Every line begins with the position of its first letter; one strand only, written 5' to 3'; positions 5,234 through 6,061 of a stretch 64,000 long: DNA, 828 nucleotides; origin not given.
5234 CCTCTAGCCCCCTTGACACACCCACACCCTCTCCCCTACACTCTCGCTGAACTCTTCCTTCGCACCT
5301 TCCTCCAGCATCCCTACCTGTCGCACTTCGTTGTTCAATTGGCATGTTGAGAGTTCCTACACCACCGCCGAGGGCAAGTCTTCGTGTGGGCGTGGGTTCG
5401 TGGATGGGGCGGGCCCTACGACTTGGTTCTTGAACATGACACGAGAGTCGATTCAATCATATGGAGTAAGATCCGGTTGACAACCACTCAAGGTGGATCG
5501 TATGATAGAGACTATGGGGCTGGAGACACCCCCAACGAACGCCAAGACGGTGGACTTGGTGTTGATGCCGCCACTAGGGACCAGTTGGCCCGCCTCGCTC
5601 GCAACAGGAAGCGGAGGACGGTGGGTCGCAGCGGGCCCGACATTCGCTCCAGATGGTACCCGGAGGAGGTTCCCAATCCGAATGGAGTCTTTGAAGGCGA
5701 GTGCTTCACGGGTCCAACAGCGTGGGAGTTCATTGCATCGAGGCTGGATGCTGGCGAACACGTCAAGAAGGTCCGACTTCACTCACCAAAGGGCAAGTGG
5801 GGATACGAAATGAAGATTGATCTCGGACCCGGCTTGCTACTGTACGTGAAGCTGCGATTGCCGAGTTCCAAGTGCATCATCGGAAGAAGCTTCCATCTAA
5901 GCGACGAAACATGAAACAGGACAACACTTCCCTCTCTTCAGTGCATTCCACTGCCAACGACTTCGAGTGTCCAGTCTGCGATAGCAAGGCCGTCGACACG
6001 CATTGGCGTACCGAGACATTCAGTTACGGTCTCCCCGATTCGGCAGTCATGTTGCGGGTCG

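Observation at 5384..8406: Coupled MqsR-like / MqsA-like / KGGVGR-ATPase-TPR cassette: candidate tripartite toxin-antitoxin-NTPase (defence-like) module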

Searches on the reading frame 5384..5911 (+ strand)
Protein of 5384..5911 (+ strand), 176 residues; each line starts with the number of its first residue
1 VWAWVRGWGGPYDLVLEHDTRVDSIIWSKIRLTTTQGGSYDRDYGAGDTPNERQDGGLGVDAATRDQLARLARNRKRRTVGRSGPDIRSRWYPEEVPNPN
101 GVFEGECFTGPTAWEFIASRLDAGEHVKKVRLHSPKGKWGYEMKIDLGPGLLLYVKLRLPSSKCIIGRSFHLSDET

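Call 4: search_protein_families(library=pfam, proteins=[window:5384-5911:+], max_evalue=1)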
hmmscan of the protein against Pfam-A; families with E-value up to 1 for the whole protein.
window:5384-5911:+ (176 aa): 0 families

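Call 5: search_protein_families(library=ncbifam, proteins=[window:5384-5911:+], max_evalue=1)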
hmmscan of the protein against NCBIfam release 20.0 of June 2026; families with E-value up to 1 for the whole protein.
window:5384-5911:+ (176 aa): 0 families

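Call 6: search_protein_families(library=padloc, proteins=[window:5384-5911:+], max_evalue=1)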
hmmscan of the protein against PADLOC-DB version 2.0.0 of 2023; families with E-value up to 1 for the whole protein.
window:5384-5911:+ (176 aa): 0 families

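Call 8: find_homologous_proteins(query=window:5384-5911:+, max_evalue=0.01)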
Query window:5384-5911:+ (176 aa): 6 proteins with E <= 0.01 among 65 candidates.
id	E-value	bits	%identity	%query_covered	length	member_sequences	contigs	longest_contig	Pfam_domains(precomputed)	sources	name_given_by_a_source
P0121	2.5e-25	107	53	66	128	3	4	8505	-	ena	-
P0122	1.2e-24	105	52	66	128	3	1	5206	-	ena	-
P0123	1.7e-24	105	53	66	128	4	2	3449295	-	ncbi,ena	-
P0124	6.7e-24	103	51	67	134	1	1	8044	-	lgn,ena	-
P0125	8.5e-23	99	53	65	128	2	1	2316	-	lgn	-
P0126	1.1e-22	99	53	65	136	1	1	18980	-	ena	-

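Call 9: find_encoding_contigs(protein=P0123, flank=6000, max_places=4)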
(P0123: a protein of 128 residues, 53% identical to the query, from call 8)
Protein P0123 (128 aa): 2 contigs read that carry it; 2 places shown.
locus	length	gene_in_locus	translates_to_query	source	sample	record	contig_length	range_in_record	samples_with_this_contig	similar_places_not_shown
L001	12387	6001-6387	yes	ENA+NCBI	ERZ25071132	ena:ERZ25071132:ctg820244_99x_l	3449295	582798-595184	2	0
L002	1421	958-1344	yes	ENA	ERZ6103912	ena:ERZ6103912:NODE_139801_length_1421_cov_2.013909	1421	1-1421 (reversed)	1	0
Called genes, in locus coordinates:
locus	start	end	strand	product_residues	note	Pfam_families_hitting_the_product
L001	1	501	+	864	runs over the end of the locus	PF07635:PSCyt1, PF07583:PSCyt2, PF07587:PSD1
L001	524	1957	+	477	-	PF07394:DUF1501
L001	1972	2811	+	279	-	-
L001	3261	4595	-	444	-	PF12450:vWF_A, PF00092:VWA, PF13519:VWA_2, PF13768:VWA_3, PF12034:YfbK_C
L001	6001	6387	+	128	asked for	-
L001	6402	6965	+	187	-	PF15731:MqsA_antitoxin (weak), PF13560:HTH_31 (weak), PF01381:HTH_3 (weak)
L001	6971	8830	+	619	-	PF01656:CbiA (weak), PF13614:AAA_31 (weak)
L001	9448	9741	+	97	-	-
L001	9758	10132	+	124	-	-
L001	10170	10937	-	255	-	PF07286:D-Glu_cyclase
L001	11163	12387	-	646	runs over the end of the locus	PF06808:DctM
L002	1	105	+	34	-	?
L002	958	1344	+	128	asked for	-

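Call 10: find_encoding_contigs(protein=P0124, flank=6000, max_places=4)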
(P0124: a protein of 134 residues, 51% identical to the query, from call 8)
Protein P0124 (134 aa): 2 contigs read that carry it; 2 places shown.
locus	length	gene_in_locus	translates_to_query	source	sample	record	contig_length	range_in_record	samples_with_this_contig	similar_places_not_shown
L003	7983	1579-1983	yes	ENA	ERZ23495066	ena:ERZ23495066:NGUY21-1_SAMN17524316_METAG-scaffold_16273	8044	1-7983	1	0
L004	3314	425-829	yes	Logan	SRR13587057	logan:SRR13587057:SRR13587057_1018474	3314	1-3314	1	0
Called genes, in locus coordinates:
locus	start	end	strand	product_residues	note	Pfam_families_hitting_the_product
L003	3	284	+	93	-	?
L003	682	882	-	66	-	-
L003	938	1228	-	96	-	PF24113:DUF7387 (weak), PF15919:HicB_lk_antitox (weak)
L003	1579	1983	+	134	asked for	-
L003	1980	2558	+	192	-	PF13560:HTH_31 (faint), PF01381:HTH_3 (weak)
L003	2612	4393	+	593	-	-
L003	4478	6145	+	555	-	PF00884:Sulfatase, PF01663:Phosphodiest (faint), PF16347:SGSH_C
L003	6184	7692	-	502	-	PF00884:Sulfatase, PF01663:Phosphodiest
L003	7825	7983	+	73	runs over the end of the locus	?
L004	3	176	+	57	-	?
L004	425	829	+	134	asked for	-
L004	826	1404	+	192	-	PF13560:HTH_31 (faint), PF01381:HTH_3 (weak)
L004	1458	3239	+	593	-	-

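Call 11: find_encoding_contigs(protein=P0126, flank=6000, max_places=4)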
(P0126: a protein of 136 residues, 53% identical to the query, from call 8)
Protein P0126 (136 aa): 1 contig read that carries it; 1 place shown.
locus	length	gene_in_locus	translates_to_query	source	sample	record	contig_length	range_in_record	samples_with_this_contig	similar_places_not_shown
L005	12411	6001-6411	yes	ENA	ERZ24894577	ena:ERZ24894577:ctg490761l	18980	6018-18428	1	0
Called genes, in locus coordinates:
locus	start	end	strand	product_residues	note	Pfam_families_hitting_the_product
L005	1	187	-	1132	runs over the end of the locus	PF13620:CarboxypepD_reg, PF25183:OMP_b-brl_4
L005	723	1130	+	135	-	PF05534:HicB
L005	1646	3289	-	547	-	PF01839:FG-GAP (faint), PF13517:FG-GAP_3, PF07593:UnbV_ASPIC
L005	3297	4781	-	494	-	PF13371:TPR_9, PF13432:TPR_16, PF14559:TPR_19, PF13432:TPR_16 (weak), PF23914:TPR_CcmH_CycH, PF14559:TPR_19 (weak), PF13429:TPR_15 (weak), PF14559:TPR_19, +14 more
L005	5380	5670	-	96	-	PF24113:DUF7387 (weak), PF15919:HicB_lk_antitox (weak)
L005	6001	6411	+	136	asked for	-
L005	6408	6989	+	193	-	PF01381:HTH_3 (weak), PF13560:HTH_31 (weak)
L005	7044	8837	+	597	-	-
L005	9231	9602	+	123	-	-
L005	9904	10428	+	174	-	-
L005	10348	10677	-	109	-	PF13744:HTH_37 (weak), PF01381:HTH_3 (weak), PF13560:HTH_31 (weak)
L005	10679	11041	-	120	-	PF05973:Gp49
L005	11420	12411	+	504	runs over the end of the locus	PF00884:Sulfatase, PF01663:Phosphodiest (faint), PF16347:SGSH_C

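Call 25: search_protein_representatives(alignment_id=A2)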
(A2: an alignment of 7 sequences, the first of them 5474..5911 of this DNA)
Query: 7 sequences, 128 profile positions. Proteins with E-value up to 0.001 (for the whole library): 466; up to 1e-10: 345; up to 1e-30: 13. The best 150 are listed.
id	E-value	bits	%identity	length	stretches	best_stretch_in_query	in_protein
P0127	1.5e-44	167.1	-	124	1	12-127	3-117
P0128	1.5e-43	164.0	-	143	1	3-127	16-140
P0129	8.0e-41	155.1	-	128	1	29-127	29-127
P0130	1.5e-40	154.3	-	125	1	14-126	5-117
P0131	4.8e-40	152.6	-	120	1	14-127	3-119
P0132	4.7e-38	146.2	-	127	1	14-127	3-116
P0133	1.1e-37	145.0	-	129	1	13-127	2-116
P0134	9.1e-36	138.8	-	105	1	27-128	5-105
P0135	2.4e-34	134.2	-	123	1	14-127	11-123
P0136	3.6e-33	130.4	-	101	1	34-127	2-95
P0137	8.4e-33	129.2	-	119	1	12-127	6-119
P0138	1.2e-32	128.7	-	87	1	58-126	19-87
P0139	3.8e-31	123.8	-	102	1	56-127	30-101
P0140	1.2e-30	122.2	-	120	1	13-126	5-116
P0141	1.5e-30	121.9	-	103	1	35-113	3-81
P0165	4.5e-26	107.5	-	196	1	14-104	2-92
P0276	1.5e-18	83.1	-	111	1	14-125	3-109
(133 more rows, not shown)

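Call 27: search_solved_structures(query=A3, max_evalue=10, show_alignments=3)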
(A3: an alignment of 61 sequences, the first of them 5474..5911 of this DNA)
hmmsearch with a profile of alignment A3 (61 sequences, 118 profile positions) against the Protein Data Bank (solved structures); distinct sequences matched with E-value up to 10: 3.
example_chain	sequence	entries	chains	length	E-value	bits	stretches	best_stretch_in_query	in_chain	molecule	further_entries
8y7f_A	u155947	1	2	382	0.48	13.7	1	49-102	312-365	CRISPR-associated protein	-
8y6z_B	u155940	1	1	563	0.75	13.1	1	49-102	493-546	CRISPR-associated protein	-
8y7g_A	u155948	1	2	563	0.95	12.7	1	51-102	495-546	CRISPR-associated protein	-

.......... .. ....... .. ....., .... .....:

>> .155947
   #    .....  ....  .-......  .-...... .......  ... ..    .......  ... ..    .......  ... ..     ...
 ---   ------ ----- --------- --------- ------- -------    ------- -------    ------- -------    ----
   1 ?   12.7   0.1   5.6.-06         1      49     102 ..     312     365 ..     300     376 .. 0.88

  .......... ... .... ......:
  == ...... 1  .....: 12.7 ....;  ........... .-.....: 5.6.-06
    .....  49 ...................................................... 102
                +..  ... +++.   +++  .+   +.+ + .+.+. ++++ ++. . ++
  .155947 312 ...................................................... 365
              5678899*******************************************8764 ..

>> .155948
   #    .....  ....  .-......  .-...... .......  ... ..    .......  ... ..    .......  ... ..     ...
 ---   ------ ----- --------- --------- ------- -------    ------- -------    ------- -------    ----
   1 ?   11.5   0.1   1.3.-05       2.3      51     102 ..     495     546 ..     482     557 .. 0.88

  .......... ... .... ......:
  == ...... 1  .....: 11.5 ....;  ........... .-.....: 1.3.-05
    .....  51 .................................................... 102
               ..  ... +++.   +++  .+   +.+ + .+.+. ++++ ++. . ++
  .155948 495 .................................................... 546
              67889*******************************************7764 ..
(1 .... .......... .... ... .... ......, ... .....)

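Call 28: search_protein_families(library=pfam, alignment_id=A3, max_evalue=1)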
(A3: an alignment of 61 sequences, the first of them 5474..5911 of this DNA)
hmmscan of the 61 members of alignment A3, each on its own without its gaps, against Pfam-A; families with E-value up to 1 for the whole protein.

A. member 1, window:5474-5911:+ (146 aa): 0 families

B. families by the number of members that match (of 61 scanned): 13 families
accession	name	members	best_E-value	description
PF23939.1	DUF7274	2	0.033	Domain of unknown function (DUF7274)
PF03413.25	PepSY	2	0.055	Peptidase propeptide and YPEB domain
PF18512.6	BssB_TutG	1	0.0079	Benzylsuccinate synthase beta subunit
PF14505.12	DUF4438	1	0.0092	Domain of unknown function (DUF4438), N-terminal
PF10061.14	DUF2299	1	0.034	Uncharacterized conserved protein (DUF2299)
PF18812.6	PBECR3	1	0.057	phage-Barnase-EndoU-ColicinE5/D-RelE like nuclease3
PF13477.12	Glyco_trans_4_2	1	0.088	Glycosyl transferase 4-like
PF14230.11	DUF4333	1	0.12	Domain of unknown function (DUF4333)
PF04962.18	KduI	1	0.13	KduI/IolB family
PF06516.17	NUP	1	0.14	Purine nucleoside permease (NUP)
PF02796.21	HTH_7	1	0.15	Helix-turn-helix domain of resolvase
PF14173.11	ComGG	1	0.18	ComG operon protein 7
PF00772.26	DnaB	1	0.29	DnaB-like helicase N terminal domain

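Call 30: predict_structure(alignment_id=A2)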
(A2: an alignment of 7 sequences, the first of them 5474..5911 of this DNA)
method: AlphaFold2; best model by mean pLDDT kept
length: 146 residues; sequences in the alignment: 7
mean_pLDDT: 60.2   pTM: 0.55
mean pLDDT of the five models: 60.2, 59.9, 58.6, 57.7, 57.6
residues with pLDDT >= 90: 0; 70-90: 60; 50-70: 32; < 50: 54
segments of 3 or more residues with pLDDT < 50: 1-26, 48-60, 132-146
pLDDT, mean of each block of 10 residues (from residue 1): 33 34 51 86 62 38 58 62 80 85 73 78 72 45 41
secondary structure, 60 per line:
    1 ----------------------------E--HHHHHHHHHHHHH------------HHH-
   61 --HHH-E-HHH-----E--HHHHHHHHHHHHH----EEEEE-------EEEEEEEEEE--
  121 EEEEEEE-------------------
elements in order: H32-44 H80-92 E97-101 E109-118 E121-127
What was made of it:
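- Tried and rejected: The first AF2 model, from 7 sequences, was poor (pLDDT 60, call 30).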

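Call 37: predict_structure(alignment_id=A3)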
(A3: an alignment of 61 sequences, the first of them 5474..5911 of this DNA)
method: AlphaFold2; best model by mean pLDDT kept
length: 146 residues; sequences in the alignment: 61
mean_pLDDT: 86.0   pTM: 0.76
mean pLDDT of the five models: 86.0, 85.7, 85.7, 85.0, 84.1
residues with pLDDT >= 90: 96; 70-90: 23; 50-70: 17; < 50: 10
segments of 3 or more residues with pLDDT < 50: 17-24
pLDDT, mean of each block of 10 residues (from residue 1): 60 51 61 97 98 79 93 91 97 96 90 95 96 96 90
secondary structure, 60 per line:
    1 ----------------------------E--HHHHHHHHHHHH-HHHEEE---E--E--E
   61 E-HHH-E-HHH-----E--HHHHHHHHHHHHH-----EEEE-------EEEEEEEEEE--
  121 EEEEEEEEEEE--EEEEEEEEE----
elements in order: H32-43 E48-50 H80-92 E98-101 E109-118 E121-131 E134-142
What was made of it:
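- On RelE/ParE (BECR-fold) toxin superfamily: The AF2 model (pLDDT 86) has the topology H-b-H-b-b-b-b (call 37).
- Tried and rejected: It was replaced by a 61-sequence model (call 37).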

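Call 39: fold_search(model_id=the predicted structure, library=pdb)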
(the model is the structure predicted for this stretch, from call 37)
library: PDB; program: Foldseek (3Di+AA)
matches with E <= 10: 258; with E <= 0.001: 0
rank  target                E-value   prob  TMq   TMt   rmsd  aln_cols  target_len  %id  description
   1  9qzd_B                4.2e-02  0.41  0.24  0.27   7.9        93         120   18  de novo NTF2-like protein (released 2025-10-22)
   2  9qzd_C                4.5e-02  0.35  0.23  0.27   7.9        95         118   19  de novo NTF2-like protein (released 2025-10-22)
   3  5l33                  5.3e-02  0.41  0.24  0.30   7.6        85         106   18  Crystal structure of a de novo designed protein with curved beta-sheet (released 2017-01-25)
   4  5bka_E                1.8e-01  0.28  0.24  0.25   8.6        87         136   16  2.1 Angstrom structure of ActVI-ORFA from Streptomyces Coelicolor (released 2020-06-03)
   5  5bka_F                1.9e-01  0.18  0.25  0.26   9.1       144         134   12  2.1 Angstrom structure of ActVI-ORFA from Streptomyces Coelicolor (released 2020-06-03)
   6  6p77_B                2.7e-01  0.15  0.22  0.23   8.5       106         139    9  2.5 Angstrom structure of Caci_6494 from Catenulispora Acidiphila (released 2020-06-17)
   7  5ts4_A                3.3e-01  0.25  0.30  0.38   6.4       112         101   12  Crystal structure of a de novo designed protein with curved beta-sheet (released 2017-01-25)
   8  5bka_B                3.5e-01  0.14  0.25  0.27   9.2       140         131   11  2.1 Angstrom structure of ActVI-ORFA from Streptomyces Coelicolor (released 2020-06-03)
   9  3ujm_A                3.7e-01  0.10  0.22  0.25   8.1       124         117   12  Crystal structure of the NTF2-like domain of the Drosophila melanogaster Rasputin protein (released 2012-04-25)
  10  6p77_A                3.9e-01  0.10  0.22  0.22   8.4       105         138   10  2.5 Angstrom structure of Caci_6494 from Catenulispora Acidiphila (released 2020-06-17)
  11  6ptl                  3.9e-01  0.06  0.19  0.20  14.9       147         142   11  Structure of the self-association domain of the chromatin looping factor LDB1 (released 2020-07-22)
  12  4rzm_A                4.2e-01  0.11  0.22  0.14   7.8        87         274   14  Crystal structure of the Lsd19-lasalocid A complex (released 2015-01-21)
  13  5tgn_C                4.2e-01  0.07  0.18  0.22  10.1       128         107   10  Crystal structure of protein Sthe_2403 from Sphaerobacter thermophilus (released 2016-10-26)
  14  3u97                  4.4e-01  0.51  0.24  0.40   3.3        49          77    8  1.1 Angstrom-resolution crystal structure of the Brucella abortus ribonuclease toxin, BrnT (released 2012-02-22)
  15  9ded                  4.4e-01  0.12  0.22  0.26   7.1        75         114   19  Designed protein n8 (released 2025-02-19)
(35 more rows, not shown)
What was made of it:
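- On RelE/ParE (BECR-fold) toxin superfamily: Foldseek against PDB found nothing at E <= 0.001; BrnT 3u97 scored E 0.44 with probability 0.51 (call 39).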

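Call 45: find_related_loci(query=A2, collection=metagenome_contigs, flank=5000)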
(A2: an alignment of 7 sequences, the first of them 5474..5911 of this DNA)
Query A2 (146 aa) in metagenome_contigs; peptide patterns used: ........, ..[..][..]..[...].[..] (x = any residue, [..] = any of these).
600 stretches matched a pattern (row limit reached: there are more); 2 encode a relative of the query (tblastn E <= 1e-3); 2 distinct loci.
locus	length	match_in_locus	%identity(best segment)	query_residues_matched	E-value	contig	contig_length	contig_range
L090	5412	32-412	51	15-146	1e-33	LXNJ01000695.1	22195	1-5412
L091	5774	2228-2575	51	27-144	3e-27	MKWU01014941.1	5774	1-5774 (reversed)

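Call 53: fold_search(model_id=the predicted structure, library=viral)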
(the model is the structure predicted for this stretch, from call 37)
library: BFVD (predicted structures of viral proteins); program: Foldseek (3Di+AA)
matches with E <= 10: 258; with E <= 0.001: 0
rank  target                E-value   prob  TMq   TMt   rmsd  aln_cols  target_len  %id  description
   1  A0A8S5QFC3            8.1e-02  0.57  0.27  0.11   5.1        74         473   12  Minor capsid protein [Siphoviridae sp. ctoRD1]
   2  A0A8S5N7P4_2          1.7e-01  0.51  0.29  0.05   7.1        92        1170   11  Nuclease [Myoviridae sp. ctiBE32]
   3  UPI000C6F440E         1.8e-01  0.08  0.17  0.11  23.3       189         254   13  (no name look-up for this kind of identifier)
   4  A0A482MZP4            3.6e-01  0.20  0.23  0.30   9.4        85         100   15  DUF7254 domain-containing protein [Escherichia phage vB_EcoM_KWBSE43-6]
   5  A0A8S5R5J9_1          4.1e-01  0.12  0.25  0.05  11.9       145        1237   13  Uncharacterized protein [Myoviridae sp. ctxbQ4]
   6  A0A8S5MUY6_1          5.2e-01  0.54  0.33  0.06   3.7        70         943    6  Nuclease [Myoviridae sp. ctxZR60]
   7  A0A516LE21            5.2e-01  0.06  0.14  0.16  14.6       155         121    8  (no name in the UniProt tables at hand)
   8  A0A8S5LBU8            5.6e-01  0.23  0.28  0.20   6.6        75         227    5  cAMP-activated global transcriptional regulator [Siphoviridae sp. ctt5z12]
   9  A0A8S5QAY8            5.9e-01  0.30  0.30  0.27   4.6        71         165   14  Uncharacterized protein [Siphoviridae sp. ct2ZW1]
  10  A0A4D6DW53            6.3e-01  0.07  0.20  0.19  13.4       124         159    7  Uncharacterized protein [Edwardsiella phage pEt-SU]
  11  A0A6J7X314            6.7e-01  0.07  0.22  0.06  25.3       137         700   14  Prohead protease [uncultured Caudovirales phage]
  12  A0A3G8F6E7            7.5e-01  0.16  0.28  0.23  11.1       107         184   12  (no name in the UniProt tables at hand)
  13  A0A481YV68            8.0e-01  0.07  0.24  0.14  12.6       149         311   10  Uncharacterized protein [Marseillevirus LCMAC103]
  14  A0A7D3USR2            8.0e-01  0.06  0.20  0.21   8.7       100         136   11  Nuclear transport factor 2 [Fadolivirus FV1/VV64]
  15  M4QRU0                8.5e-01  0.07  0.21  0.14   8.9       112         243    9  (no name in the UniProt tables at hand)
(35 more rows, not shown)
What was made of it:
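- On RelE/ParE (BECR-fold) toxin superfamily: BFVD gave weak hits to phage 'nuclease' and minor capsid proteins (call 53).
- Foldseek against PDB and BFVD finds nothing at E <= 0.001, and the weak hits are NTF2-like sheets and BrnT at E 0.44 (calls 39, 53).
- Tried and rejected: Foldseek against PDB and BFVD with a pLDDT-86 model: nothing significant (calls 39, 53).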

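Call 63: search_protein_families(library=pfam, alignment_id=A5, max_evalue=0.00001)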
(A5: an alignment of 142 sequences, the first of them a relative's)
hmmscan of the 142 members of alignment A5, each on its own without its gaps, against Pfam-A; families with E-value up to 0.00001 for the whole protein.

A. member 1, L001:5704-5973:+ (90 aa): 0 families

B. families by the number of members that match (of 142 scanned): 70 families (the first 25 are shown)
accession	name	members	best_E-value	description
PF00941.27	FAD_binding_5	3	3.2e-56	FAD binding domain in molybdopterin dehydrogenase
PF03450.22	CO_deh_flav_C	3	2.1e-22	CO dehydrogenase flavoprotein C-terminal domain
PF01012.27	ETF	2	3e-43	Electron transfer flavoprotein domain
PF05685.18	Uma2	2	5e-38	Putative restriction endonuclease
PF00766.25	ETF_alpha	2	8.7e-35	Electron transfer flavoprotein FAD-binding domain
PF00107.32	ADH_zinc_N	2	5.7e-26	Zinc-binding dehydrogenase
PF13304.12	AAA_21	2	7e-22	AAA domain, putative AbiEii toxin, Type IV TA system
PF00753.33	Lactamase_B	2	2.6e-19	Metallo-beta-lactamase superfamily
PF08240.17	ADH_N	2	5e-16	Alcohol dehydrogenase GroES-like domain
PF01425.27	Amidase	1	4.9e-79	Amidase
PF02618.21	YceG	1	2.1e-76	YceG-like family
PF00158.32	Sigma54_activat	1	8.9e-72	Sigma-54 interaction domain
PF02668.22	TauD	1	1.7e-61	Taurine catabolism dioxygenase TauD, TfdA family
PF13701.12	DDE_Tnp_1_4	1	2.2e-56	Transposase DDE domain group 1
PF00291.31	PALP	1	7.4e-42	Pyridoxal-phosphate dependent enzyme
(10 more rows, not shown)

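Call 64: search_protein_families(library=padloc, alignment_id=A5, max_evalue=0.00001)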
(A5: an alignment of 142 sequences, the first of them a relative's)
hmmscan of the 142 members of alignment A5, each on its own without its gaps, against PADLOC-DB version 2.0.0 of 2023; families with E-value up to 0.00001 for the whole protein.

A. member 1, L001:5704-5973:+ (90 aa): 0 families

B. families by the number of members that match (of 142 scanned): 114 families (the first 25 are shown)
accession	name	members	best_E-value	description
PDLC04832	PDC-S03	2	1.3e-39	-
PDLC04833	PDC-S03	2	8.2e-34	-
PDLC02980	AriA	2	6.5e-27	-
PDLC04834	PDC-S03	2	1.4e-21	-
PDLC04135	mad3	2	1.4e-21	mads_3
PDLC04835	PDC-S03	2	2.4e-14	-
PDLC04140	mad8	2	2.7e-09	mads_8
PDLC01995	RtcR_PspF2--CARF_AAA_HTH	1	6e-109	-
PDLC03253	MTase_II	1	1.2e-108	Type II methyltransferase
PDLC04611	PDC-M38A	1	4.8e-62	-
PDLC01994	RtcR_PspF1--CARF_AAA_HTH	1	9.8e-50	-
PDLC01993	RtcR--CARF_AAA_HTH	1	2.3e-48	-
PDLC02186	SIR2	1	7.5e-47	-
PDLC04076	SIR2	1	3e-44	-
PDLC02379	pAgo_II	1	3.5e-41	Class II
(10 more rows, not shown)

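Call 75: find_encoding_contigs(protein=P0276, flank=4000, max_places=3)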
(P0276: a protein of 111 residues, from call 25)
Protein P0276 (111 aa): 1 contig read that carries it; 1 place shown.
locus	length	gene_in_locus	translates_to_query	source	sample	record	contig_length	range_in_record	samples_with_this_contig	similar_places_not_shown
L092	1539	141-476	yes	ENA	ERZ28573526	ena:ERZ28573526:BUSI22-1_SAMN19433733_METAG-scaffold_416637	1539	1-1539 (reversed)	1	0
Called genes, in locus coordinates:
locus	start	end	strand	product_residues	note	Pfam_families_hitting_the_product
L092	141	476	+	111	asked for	-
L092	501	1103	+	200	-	PF15731:MqsA_antitoxin (weak), PF01381:HTH_3 (weak)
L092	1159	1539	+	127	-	?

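Call 76: find_encoding_contigs(protein=P0165, flank=4000, max_places=3)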
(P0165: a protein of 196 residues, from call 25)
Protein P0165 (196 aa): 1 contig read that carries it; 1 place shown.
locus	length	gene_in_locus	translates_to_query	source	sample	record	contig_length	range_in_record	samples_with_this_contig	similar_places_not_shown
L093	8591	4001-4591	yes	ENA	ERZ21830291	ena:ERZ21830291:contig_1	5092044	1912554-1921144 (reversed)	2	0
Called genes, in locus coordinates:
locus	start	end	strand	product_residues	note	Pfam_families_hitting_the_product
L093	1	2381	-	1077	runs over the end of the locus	PF25596:CPSase_L_D1, PF02786:CPSase_L_D2, PF02787:CPSase_L_D3, PF25596:CPSase_L_D1, PF02655:ATP-grasp_3, PF02222:ATP-grasp, PF02786:CPSase_L_D2, PF02142:MGS, +6 more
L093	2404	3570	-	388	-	PF00988:CPSase_sm_chain, PF00117:GATase, PF07722:Peptidase_C26 (weak)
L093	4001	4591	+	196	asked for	-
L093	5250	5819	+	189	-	PF01381:HTH_3 (weak)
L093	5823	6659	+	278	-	PF01656:CbiA, PF13614:AAA_31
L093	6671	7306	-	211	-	PF05719:GPP34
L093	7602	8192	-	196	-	-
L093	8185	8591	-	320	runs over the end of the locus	PF02481:DNA_processg_A, PF18306:LDcluster4 (weak)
